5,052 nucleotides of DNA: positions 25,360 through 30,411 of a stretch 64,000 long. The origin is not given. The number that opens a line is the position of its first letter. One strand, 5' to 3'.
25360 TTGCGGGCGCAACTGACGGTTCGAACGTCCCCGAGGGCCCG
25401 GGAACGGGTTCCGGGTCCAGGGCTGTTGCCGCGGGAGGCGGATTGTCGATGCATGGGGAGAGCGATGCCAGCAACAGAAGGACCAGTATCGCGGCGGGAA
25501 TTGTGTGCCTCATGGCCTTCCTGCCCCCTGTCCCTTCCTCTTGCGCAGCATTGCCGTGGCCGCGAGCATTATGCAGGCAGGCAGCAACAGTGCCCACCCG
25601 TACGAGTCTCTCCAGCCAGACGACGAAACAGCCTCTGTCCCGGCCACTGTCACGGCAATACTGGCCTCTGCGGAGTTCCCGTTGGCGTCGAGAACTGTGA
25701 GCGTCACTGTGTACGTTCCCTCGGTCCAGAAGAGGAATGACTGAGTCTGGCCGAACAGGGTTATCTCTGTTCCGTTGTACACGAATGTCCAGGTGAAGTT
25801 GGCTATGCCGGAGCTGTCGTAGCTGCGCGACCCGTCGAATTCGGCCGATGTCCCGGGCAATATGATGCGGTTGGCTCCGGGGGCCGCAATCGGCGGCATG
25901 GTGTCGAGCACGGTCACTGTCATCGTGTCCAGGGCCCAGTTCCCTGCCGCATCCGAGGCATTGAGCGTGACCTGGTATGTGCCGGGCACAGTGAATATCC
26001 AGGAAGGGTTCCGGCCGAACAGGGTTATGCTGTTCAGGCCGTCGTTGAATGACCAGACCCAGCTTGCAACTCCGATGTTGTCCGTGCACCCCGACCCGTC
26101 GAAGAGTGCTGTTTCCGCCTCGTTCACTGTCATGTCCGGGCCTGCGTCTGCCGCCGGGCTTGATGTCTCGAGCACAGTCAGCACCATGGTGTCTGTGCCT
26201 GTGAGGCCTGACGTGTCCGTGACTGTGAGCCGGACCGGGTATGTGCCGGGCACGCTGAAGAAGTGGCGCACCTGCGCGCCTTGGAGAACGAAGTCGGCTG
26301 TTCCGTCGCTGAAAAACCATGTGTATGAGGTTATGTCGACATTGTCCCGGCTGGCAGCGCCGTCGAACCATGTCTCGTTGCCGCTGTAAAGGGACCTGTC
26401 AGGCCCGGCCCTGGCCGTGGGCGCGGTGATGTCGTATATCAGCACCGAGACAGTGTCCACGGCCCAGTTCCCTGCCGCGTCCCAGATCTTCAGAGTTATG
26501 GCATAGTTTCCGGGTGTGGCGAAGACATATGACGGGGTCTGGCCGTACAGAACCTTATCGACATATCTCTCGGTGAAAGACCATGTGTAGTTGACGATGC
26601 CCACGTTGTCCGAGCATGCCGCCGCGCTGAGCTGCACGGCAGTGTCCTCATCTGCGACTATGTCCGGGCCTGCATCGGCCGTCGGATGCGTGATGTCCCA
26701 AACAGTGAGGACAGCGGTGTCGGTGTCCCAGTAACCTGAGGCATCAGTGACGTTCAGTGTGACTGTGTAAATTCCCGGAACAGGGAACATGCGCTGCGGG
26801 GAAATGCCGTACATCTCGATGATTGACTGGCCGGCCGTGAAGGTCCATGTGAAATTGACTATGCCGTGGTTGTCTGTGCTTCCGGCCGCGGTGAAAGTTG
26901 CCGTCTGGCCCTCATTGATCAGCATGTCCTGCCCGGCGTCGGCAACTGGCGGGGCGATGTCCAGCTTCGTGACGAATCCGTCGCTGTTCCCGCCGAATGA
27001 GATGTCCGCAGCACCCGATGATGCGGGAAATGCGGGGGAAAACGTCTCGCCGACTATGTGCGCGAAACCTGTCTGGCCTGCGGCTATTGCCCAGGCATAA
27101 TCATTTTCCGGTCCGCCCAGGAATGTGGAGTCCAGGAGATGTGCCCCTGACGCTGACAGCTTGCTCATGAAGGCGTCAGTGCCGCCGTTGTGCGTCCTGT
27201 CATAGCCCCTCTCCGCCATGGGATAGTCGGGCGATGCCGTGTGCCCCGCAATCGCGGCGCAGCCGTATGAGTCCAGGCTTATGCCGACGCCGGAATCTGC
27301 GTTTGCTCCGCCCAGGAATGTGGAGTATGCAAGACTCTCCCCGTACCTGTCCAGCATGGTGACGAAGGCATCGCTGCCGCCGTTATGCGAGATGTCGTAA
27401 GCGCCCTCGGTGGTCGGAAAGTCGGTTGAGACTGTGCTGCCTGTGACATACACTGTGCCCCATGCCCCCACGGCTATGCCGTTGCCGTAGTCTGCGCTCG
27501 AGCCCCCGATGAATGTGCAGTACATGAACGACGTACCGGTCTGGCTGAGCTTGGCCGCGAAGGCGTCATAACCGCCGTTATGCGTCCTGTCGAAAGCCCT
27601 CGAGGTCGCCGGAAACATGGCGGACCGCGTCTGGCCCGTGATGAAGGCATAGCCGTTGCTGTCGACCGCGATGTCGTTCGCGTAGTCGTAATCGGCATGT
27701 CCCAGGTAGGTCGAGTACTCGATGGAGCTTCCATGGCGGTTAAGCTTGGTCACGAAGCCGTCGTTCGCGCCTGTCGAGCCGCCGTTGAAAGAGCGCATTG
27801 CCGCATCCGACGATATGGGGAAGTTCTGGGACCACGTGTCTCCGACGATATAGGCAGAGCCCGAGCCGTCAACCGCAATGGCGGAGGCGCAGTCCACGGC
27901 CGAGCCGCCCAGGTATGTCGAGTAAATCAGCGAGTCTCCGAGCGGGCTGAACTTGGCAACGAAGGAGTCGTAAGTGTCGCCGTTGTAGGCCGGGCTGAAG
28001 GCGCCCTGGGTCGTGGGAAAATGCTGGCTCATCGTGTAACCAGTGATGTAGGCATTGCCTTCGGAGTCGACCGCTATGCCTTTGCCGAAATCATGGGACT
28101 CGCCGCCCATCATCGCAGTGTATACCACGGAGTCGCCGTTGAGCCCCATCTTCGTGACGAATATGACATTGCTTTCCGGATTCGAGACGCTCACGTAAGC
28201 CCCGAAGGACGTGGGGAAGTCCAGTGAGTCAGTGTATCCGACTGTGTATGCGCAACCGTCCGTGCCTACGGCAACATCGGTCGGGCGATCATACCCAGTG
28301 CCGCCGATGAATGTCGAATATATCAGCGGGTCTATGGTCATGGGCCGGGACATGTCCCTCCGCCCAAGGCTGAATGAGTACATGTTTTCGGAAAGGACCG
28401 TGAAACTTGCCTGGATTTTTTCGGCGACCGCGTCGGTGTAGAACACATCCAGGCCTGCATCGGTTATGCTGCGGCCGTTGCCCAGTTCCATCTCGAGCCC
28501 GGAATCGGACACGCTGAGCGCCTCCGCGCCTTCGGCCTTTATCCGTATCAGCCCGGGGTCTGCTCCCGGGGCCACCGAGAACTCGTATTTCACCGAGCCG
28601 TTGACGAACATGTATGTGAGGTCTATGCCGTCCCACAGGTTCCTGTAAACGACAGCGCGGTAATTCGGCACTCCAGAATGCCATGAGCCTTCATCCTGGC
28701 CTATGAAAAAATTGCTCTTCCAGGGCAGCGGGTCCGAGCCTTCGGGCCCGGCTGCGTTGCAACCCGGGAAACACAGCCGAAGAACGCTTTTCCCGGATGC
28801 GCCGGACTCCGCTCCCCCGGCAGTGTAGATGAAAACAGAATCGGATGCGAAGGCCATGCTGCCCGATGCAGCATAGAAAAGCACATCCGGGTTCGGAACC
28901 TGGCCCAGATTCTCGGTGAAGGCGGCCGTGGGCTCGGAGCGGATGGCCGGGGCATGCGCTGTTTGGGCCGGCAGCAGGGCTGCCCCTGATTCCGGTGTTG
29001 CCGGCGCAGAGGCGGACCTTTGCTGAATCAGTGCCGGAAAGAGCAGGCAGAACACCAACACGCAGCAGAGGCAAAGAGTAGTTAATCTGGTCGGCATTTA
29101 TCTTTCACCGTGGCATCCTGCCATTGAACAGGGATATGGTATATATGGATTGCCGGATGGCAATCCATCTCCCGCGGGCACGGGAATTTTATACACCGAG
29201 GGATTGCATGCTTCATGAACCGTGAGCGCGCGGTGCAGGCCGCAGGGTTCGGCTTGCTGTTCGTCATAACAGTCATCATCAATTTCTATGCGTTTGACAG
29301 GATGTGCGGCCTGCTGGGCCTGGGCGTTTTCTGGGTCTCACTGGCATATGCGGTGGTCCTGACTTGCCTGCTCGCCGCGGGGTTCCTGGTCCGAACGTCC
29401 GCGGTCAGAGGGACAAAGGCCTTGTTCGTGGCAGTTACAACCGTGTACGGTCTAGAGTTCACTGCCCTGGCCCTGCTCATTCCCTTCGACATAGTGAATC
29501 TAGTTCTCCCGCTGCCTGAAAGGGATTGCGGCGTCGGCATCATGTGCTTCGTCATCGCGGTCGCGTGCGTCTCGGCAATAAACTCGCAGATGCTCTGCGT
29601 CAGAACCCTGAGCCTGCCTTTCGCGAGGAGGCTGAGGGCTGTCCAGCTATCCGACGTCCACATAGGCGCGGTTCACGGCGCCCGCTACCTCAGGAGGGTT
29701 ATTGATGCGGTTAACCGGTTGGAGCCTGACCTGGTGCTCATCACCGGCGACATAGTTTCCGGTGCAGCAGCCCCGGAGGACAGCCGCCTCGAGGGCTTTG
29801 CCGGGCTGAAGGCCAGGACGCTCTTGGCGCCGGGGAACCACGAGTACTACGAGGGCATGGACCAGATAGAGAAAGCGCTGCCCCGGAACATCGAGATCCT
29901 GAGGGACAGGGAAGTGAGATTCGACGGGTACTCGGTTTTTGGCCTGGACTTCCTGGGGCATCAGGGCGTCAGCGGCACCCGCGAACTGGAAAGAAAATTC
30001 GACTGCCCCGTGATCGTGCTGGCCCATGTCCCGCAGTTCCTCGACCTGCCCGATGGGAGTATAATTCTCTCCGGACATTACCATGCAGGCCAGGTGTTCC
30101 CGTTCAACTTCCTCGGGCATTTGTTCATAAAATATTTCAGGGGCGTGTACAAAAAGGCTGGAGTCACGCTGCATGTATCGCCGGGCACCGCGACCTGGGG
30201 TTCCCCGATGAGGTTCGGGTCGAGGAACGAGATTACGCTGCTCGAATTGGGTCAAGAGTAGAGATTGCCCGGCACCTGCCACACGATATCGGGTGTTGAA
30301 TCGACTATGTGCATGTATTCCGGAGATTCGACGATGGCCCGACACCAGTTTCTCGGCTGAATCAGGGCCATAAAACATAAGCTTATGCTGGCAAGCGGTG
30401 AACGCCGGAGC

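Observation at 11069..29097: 18-kb co-directional surface-protein island: four membrane-anchored 'orphan' family-5 solute-binding paralogs coupled to two SBBP-propeller/PKD proteins, with no ABC transporter partner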

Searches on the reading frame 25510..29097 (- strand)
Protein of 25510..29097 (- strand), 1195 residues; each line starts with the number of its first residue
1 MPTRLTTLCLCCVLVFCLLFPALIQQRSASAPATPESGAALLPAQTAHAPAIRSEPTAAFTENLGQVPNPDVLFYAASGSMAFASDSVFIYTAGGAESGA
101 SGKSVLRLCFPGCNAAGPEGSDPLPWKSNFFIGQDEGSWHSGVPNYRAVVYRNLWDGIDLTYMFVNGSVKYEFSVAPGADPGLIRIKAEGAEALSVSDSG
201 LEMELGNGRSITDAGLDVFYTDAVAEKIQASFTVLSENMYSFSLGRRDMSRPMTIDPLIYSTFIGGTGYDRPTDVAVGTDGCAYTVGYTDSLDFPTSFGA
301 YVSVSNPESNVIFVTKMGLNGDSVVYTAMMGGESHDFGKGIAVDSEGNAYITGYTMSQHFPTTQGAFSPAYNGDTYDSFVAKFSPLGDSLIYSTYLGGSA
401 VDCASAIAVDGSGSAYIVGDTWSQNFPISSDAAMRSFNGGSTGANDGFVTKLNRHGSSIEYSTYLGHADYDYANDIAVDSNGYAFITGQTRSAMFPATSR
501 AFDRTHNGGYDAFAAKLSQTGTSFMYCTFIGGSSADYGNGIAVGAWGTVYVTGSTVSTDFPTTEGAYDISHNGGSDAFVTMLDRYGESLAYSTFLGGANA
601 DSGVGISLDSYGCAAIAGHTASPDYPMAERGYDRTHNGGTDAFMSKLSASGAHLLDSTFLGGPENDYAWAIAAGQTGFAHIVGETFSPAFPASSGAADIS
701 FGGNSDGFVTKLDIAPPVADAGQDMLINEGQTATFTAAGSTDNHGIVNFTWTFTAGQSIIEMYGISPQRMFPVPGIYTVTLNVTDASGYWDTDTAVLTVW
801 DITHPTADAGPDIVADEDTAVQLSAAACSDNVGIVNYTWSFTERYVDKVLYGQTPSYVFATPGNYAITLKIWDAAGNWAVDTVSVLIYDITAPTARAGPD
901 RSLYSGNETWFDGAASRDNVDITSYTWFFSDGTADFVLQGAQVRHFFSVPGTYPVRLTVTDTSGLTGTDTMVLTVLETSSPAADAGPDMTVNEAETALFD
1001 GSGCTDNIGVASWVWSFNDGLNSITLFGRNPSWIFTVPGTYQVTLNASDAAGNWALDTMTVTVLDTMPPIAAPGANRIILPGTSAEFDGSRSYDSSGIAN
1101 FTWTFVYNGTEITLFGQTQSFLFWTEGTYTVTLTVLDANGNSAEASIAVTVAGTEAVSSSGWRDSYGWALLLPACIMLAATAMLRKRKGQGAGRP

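Call 4: search_protein_families(library=pfam, proteins=[window:25510-29097:-], max_evalue=0.01)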
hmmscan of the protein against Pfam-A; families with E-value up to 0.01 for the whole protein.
window:25510-29097:- (1195 aa): 15 families
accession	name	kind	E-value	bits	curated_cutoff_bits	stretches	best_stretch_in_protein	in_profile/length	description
PF18911.6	PKD_4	-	2.1e-78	258.9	27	5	891-975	2-85/85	PKD domain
PF00801.26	PKD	-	2.7e-39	133.5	23.5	5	903-971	11-77/80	PKD domain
PF22352.2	K319L-like_PKD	-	1.3e-38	131.3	27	5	1078-1151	7-84/84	K319L-like, PKD domain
PF25778.1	DUF7948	-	1.5e-37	130.1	27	1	60-258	1-214/214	Domain of unknown function (DUF7948)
PF06739.17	SBBP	-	3.4e-34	116.9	20.5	3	460-492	1-34/38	Beta-propeller repeat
PF18981.6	InlK_D3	-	8.2e-17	61.5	25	1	1035-1063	46-73/75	Internalin K domain (D3/D4)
PF16403.11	Bact_surface_Ig-like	-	5.1e-10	39.7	27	0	1125-1151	45-71/71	Bacterial surface protein, Ig-like domain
PF05345.18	He_PIG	-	9.8e-09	36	24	0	949-975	69-95/96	Putative Ig domain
PF19077.6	Big_13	-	4e-08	34.1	27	0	1124-1151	72-100/102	Bacterial Ig-like domain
PF07495.19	Y_Y_Y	-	4.2e-08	33.4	26.6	0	1022-1062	22-63/65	Y_Y_Y domain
PF02494.22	HYR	-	3e-07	31.1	21.7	0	1123-1151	53-81/81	HYR domain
PF06832.18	BiPBP_C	-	1.1e-06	28.9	26.8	0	1102-1145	45-88/90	Penicillin-Binding Protein C-terminus Family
PF15418.12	DUF4625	-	2.3e-05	25.1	27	0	1125-1151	104-130/131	Domain of unknown function (DUF4625)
PF16967.11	TcfC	-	0.0021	18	29.4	0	950-972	43-65/68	E-set like domain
PF14347.11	DUF4399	-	0.009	16.8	28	0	1116-1148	50-87/91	Domain of unknown function (DUF4399)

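Call 5: search_protein_families(library=ncbifam, proteins=[window:25510-29097:-], max_evalue=0.01)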
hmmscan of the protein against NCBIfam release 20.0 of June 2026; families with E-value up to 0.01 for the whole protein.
window:25510-29097:- (1195 aa): 8 families
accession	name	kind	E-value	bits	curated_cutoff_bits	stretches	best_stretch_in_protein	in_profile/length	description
NF033932.1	LapB_rpt_80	domain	1.3e-16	60.6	45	1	1039-1070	1-33/83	LapB repeat-containing protein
NF047494.1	Lepto_SBBP_lipo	equivalog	5e-14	51.8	400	2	375-618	102-323/466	SBBP repeat beta-propeller lipoprotein, LipL53 family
TIGR00864.1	PCC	subfamily_domain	2.1e-10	37.7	1861.4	3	845-1020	1011-1178/2700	polycystin cation channel protein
TIGR03769.1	P_ac_wall_RPT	domain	3.7e-08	33.8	30.9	1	1032-1063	6-39/41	TIGR03769 domain-containing protein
NF058578.1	CPR_pilus_PamR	equivalog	4e-07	29.2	300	0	1032-1056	207-231/297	pilus system RbmA-like protein PamR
NF047446.1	barrel_OmpL47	domain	0.00014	22.2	40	0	1117-1151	33-68/68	OmpL47-type beta-barrel domain-containing protein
NF033707.1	T9SS_sortase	equivalog_domain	0.0016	16.1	420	0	1125-1158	962-995/1095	type IX secretion system sortase PorU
NF033510.3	Ca_tandemer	repeat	0.0092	16.3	50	0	1124-1143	77-96/96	Ca2+-stabilized repeat-containing adhesin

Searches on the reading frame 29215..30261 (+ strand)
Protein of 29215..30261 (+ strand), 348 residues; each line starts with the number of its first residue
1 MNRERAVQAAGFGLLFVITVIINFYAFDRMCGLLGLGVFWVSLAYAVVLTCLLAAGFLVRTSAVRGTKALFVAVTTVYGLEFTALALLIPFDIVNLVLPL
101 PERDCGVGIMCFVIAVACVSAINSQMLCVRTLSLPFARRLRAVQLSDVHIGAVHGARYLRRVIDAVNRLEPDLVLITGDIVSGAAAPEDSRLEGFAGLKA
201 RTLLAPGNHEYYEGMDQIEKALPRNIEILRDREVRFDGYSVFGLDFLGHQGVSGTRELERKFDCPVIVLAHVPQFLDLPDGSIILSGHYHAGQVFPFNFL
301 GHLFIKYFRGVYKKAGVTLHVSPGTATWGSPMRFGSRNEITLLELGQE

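Call 44: search_protein_families(library=pfam, proteins=[window:29215-30261:+], max_evalue=0.001)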
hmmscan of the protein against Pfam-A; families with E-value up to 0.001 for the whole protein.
window:29215-30261:+ (348 aa): 1 family
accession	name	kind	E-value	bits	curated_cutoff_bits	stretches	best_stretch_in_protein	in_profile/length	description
PF00149.33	Metallophos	-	1.3e-14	55.5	21.5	1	141-291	2-190/191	Calcineurin-like phosphoesterase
